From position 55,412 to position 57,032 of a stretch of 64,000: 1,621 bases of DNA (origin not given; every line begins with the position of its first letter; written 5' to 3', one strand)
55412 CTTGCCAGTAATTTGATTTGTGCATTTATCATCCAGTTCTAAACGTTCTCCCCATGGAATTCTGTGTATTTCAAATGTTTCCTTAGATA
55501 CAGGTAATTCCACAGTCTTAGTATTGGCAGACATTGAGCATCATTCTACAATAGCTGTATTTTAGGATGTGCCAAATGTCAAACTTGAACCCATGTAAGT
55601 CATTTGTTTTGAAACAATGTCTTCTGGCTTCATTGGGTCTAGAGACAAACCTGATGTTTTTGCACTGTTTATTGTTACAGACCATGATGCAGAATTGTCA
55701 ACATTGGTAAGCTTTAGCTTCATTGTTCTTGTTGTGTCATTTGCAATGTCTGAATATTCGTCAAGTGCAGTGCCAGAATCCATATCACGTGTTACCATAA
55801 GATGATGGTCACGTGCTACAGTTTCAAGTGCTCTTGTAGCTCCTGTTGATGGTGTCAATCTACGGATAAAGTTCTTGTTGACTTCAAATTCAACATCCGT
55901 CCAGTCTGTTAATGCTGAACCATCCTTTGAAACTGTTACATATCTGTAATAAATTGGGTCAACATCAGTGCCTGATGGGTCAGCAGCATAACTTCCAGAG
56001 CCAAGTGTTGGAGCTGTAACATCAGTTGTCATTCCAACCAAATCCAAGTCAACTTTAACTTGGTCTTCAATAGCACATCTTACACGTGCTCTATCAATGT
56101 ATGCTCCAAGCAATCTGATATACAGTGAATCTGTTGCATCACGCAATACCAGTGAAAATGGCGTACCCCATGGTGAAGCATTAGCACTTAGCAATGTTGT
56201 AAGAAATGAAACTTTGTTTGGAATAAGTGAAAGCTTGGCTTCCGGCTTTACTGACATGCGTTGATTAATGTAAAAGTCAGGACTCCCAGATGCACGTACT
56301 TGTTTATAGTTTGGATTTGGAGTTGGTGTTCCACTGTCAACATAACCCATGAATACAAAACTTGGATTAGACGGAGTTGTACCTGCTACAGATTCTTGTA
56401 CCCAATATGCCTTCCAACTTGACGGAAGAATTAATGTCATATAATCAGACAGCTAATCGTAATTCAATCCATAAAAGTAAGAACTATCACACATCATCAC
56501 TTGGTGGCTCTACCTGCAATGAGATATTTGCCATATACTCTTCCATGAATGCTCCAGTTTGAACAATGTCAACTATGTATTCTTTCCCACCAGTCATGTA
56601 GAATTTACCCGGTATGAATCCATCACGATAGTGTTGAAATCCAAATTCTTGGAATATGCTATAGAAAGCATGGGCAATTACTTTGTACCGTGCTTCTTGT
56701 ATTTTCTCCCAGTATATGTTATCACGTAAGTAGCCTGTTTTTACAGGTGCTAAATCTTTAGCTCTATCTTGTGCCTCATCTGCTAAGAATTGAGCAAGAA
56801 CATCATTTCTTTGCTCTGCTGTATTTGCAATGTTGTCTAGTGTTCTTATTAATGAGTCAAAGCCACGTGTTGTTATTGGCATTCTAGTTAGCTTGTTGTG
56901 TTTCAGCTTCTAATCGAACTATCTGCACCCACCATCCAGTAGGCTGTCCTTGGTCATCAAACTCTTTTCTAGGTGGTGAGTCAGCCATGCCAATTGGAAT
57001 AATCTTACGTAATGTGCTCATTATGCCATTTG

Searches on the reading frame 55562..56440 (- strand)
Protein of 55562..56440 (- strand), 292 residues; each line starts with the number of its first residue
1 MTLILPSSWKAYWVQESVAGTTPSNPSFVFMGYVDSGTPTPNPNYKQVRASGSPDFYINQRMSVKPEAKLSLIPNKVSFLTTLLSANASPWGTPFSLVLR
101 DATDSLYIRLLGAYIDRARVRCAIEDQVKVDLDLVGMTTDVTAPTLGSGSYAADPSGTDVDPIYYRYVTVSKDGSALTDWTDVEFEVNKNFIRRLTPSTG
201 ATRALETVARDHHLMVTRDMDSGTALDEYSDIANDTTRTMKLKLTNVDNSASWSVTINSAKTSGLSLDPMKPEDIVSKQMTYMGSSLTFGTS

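Call 4: search_protein_families(library=phrogs, proteins=[window:55562-56440:-], max_evalue=0.01)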
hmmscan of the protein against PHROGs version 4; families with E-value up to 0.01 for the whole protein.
window:55562-56440:- (292 aa): 1 family
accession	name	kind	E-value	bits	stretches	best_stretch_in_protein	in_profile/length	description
phrog_290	-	tail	2e-06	28.3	1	95-281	126-313/411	minor tail protein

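Call 5: search_protein_families(library=pfam, proteins=[window:55562-56440:-], max_evalue=0.05)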
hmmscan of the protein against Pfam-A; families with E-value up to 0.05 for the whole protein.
window:55562-56440:- (292 aa): 1 family
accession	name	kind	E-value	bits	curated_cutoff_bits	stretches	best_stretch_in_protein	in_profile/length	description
PF18906.5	Phage_tube_2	-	0.00018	21.6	27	1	80-250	65-241/266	Phage tail tube protein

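Call 9: find_related_loci(query=window:55562-56440:-, collection=viral_contigs, flank=6000)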
Query window:55562-56440:- (292 aa) in viral_contigs; peptide patterns used: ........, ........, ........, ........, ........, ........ (x = any residue, [..] = any of these).
1 stretches matched a pattern, but none encodes a relative of the query by tblastn (E <= 1e-3).

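Call 21: find_homologous_proteins(query=window:55562-56440:-, max_evalue=0.001)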
Query window:55562-56440:- (292 aa): 8 proteins with E <= 0.001 among 1213 candidates.
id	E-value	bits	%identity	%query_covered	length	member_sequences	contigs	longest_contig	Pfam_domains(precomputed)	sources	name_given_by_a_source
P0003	4.1e-189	645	100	100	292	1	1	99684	-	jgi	-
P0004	4.0e-128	445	69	99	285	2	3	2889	-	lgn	-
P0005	2.2e-119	416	64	100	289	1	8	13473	-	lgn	-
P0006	3.4e-107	376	66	90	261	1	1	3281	PF18906.6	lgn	-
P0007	1.4e-103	364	61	94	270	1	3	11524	-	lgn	-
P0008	1.7e-74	269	60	76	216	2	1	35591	PF18906.6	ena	-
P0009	3.8e-73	264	61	76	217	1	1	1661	PF18906.6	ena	-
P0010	1.6e-66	243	55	76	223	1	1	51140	PF18906.6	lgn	-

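Call 23: find_encoding_contigs(protein=P0007, flank=5000, max_places=3)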
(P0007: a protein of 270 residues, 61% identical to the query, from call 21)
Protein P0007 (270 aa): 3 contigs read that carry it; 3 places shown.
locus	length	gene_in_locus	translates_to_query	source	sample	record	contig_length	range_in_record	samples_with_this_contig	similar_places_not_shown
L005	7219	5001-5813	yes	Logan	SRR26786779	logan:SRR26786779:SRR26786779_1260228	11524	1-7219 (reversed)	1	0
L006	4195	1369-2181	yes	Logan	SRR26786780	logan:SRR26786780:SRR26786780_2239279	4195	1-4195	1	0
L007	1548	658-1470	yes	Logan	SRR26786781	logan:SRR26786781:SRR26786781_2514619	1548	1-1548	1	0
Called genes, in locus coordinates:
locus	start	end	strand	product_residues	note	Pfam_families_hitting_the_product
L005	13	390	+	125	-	-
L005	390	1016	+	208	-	-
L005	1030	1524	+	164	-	-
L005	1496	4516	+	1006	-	PF00149:Metallophos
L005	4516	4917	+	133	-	-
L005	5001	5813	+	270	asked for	-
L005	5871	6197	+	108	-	-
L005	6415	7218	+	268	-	?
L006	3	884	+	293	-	?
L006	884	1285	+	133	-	-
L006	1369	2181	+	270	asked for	-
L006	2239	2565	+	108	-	-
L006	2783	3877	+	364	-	-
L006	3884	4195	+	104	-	?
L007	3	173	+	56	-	?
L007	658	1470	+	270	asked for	-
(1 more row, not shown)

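Call 24: find_encoding_contigs(protein=P0008, flank=5000, max_places=3)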
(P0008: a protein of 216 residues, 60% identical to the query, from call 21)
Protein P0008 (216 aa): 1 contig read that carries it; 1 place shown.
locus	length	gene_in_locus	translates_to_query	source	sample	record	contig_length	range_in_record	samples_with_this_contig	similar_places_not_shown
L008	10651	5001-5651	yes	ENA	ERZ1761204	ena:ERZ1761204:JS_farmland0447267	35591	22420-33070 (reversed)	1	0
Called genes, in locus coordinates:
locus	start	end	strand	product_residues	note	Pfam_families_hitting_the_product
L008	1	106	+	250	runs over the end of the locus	-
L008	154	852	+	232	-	-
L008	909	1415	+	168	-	-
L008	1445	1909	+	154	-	-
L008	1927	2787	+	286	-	-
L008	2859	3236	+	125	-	-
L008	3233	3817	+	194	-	-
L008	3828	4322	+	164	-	-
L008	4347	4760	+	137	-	PF04883:HK97-gp10_like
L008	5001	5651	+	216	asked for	PF18906:Phage_tube_2 (weak)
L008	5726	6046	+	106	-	-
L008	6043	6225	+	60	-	-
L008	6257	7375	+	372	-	-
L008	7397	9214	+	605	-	-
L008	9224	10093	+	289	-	-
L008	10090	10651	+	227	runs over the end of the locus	-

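Call 25: find_encoding_contigs(protein=P0010, flank=5000, max_places=3)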
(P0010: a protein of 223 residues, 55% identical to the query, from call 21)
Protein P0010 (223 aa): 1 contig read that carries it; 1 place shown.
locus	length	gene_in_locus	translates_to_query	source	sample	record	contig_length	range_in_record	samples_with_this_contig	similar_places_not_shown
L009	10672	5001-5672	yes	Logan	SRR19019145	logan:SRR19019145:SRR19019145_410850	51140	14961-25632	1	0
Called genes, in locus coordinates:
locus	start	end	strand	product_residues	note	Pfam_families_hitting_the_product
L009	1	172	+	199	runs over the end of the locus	-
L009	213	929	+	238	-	-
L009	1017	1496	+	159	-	-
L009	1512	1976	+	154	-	-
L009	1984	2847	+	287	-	-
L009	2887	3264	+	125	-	-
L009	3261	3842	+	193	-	-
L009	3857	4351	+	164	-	-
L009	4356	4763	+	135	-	PF04883:HK97-gp10_like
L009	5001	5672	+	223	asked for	PF18906:Phage_tube_2 (weak)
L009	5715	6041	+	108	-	-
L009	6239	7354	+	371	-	-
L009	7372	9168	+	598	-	-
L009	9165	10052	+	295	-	-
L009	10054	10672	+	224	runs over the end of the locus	-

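Call 30: find_encoding_contigs(protein=P0004, flank=3000, max_places=3)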
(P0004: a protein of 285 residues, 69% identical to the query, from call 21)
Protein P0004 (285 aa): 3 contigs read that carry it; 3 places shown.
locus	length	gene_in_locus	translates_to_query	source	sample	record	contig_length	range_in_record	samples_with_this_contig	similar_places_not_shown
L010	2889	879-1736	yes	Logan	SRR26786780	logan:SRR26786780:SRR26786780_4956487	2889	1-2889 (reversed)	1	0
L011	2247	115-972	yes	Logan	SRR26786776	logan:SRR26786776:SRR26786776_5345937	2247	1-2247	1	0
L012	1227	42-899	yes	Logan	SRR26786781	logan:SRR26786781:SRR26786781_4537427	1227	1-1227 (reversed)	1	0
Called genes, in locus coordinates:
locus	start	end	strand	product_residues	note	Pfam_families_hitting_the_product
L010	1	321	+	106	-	?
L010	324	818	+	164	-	-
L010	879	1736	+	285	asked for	-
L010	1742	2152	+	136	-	-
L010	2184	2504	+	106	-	-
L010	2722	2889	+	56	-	?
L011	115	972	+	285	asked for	-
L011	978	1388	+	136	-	-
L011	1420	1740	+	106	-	-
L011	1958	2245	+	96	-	?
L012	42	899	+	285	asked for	-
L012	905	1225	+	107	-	?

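Call 31: find_encoding_contigs(protein=P0006, flank=3000, max_places=3)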
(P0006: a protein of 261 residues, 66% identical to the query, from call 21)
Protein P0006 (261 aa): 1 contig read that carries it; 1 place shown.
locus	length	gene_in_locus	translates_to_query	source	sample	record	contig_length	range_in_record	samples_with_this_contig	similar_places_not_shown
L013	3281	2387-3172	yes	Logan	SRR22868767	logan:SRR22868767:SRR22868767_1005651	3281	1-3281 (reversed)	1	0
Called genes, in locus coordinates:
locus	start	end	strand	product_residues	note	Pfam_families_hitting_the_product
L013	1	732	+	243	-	?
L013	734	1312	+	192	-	-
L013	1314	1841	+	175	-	-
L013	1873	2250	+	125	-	-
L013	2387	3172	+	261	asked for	PF18906:Phage_tube_2 (weak)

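Call 65: predict_structure(alignment_id=A5)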
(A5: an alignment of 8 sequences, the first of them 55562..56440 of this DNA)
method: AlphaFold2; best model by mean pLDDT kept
length: 292 residues; sequences in the alignment: 8
mean_pLDDT: 37.3   pTM: 0.30
mean pLDDT of the five models: 37.3, 34.8, 32.7, 31.6, 30.3
residues with pLDDT >= 90: 0; 70-90: 0; 50-70: 17; < 50: 275
segments of 3 or more residues with pLDDT < 50: 1-118, 120-261, 269-271, 282-292
pLDDT, mean of each block of 10 residues (from residue 1): 33 39 39 34 36 33 34 36 35 44 44 45 39 40 34 35 31 35 42 35 27 34 32 30 33 39 52 52 41 41
secondary structure, 60 per line:
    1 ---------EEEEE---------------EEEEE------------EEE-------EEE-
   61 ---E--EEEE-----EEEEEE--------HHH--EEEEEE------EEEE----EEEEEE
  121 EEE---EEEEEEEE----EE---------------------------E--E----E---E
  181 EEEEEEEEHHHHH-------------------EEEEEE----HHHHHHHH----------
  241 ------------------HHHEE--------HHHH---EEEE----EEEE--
elements in order: E10-14 E30-34 E47-49 E57-59 E67-70 E76-81 E95-100 E107-110 E115-123 E127-134 E180-188 H189-193 E213-218 H223-230 H272-275 E279-282 E287-290

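Call 66: search_protein_families(library=pfam, proteins=[P0006, P0008, P0010, P0004, P0005, P0007], max_evalue=0.01)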
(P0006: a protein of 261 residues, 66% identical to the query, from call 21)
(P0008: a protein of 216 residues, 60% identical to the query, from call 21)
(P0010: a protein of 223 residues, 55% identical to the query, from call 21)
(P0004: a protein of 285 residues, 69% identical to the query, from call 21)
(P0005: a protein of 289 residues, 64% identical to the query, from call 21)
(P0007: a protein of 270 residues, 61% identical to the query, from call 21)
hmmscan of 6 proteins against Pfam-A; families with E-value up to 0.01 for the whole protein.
P0006 (261 aa): 1 family
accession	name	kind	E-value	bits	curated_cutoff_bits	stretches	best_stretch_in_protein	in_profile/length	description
PF18906.5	Phage_tube_2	-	5.1e-07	30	27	1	58-219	73-241/266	Phage tail tube protein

P0008 (216 aa): 1 family
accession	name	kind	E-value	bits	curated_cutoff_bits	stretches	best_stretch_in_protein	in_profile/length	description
PF18906.5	Phage_tube_2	-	1.1e-05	25.6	27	1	26-199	93-258/266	Phage tail tube protein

P0010 (223 aa): 1 family
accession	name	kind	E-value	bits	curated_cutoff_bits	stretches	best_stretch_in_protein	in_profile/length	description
PF18906.5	Phage_tube_2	-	9.7e-06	25.8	27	1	40-182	105-242/266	Phage tail tube protein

P0004 (285 aa): 1 family
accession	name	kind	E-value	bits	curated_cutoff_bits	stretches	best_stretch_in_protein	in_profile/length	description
PF18906.5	Phage_tube_2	-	5.1e-06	26.7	27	1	10-244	8-242/266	Phage tail tube protein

P0005 (289 aa): 1 family
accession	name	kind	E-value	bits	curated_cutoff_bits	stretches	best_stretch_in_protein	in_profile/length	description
PF18906.5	Phage_tube_2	-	0.0028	17.7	27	1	92-247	88-241/266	Phage tail tube protein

P0007 (270 aa): 0 families

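Call 67: search_protein_families(library=phrogs, proteins=[L006:2783-3877:+, L008:6257-7375:+, L009:6239-7354:+], max_evalue=0.01)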
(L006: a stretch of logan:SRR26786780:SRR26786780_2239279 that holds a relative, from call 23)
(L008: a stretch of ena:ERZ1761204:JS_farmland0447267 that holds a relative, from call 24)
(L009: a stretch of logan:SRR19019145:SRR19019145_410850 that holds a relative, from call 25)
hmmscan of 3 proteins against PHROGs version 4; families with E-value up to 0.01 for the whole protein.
L006:2783-3877:+ (364 aa): 1 family
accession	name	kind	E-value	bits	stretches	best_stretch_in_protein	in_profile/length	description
phrog_3201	-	tail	0.003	16.2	1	92-310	1216-1446/2408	tail fiber protein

L008:6257-7375:+ (372 aa): 2 families
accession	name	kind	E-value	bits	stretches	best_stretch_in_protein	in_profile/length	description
phrog_3735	-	unknown function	0.0027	18.7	1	59-155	12-113/182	-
phrog_37425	-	unknown function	0.0097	16.5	1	273-312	7-46/275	-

L009:6239-7354:+ (371 aa): 0 families

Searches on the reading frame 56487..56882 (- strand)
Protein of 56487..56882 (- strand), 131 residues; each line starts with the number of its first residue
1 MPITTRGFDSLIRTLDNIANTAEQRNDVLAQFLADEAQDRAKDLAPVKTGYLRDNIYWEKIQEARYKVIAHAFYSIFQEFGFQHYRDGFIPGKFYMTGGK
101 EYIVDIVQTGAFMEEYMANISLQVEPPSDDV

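Call 4: search_protein_families(library=phrogs, proteins=[window:56487-56882:-], max_evalue=0.01)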
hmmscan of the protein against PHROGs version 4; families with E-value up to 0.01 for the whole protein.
window:56487-56882:- (131 aa): 3 families
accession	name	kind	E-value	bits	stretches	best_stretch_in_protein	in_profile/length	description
phrog_5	-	connector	1.7e-15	58.5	1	1-103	83-193/239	tail completion or Neck1 protein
phrog_1929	-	connector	0.0016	19.8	1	14-85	17-88/109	head-tail connector protein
phrog_31883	-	unknown function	0.0029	18.4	1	52-111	187-245/280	-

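Call 5: search_protein_families(library=pfam, proteins=[window:56487-56882:-], max_evalue=0.05)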
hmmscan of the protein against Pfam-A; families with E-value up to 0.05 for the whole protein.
window:56487-56882:- (131 aa): 1 family
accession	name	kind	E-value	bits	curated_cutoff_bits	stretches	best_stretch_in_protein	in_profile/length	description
PF04883.17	HK97-gp10_like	-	4.7e-08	34.3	21.4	1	9-81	1-78/78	Bacteriophage HK97-gp10, putative tail-component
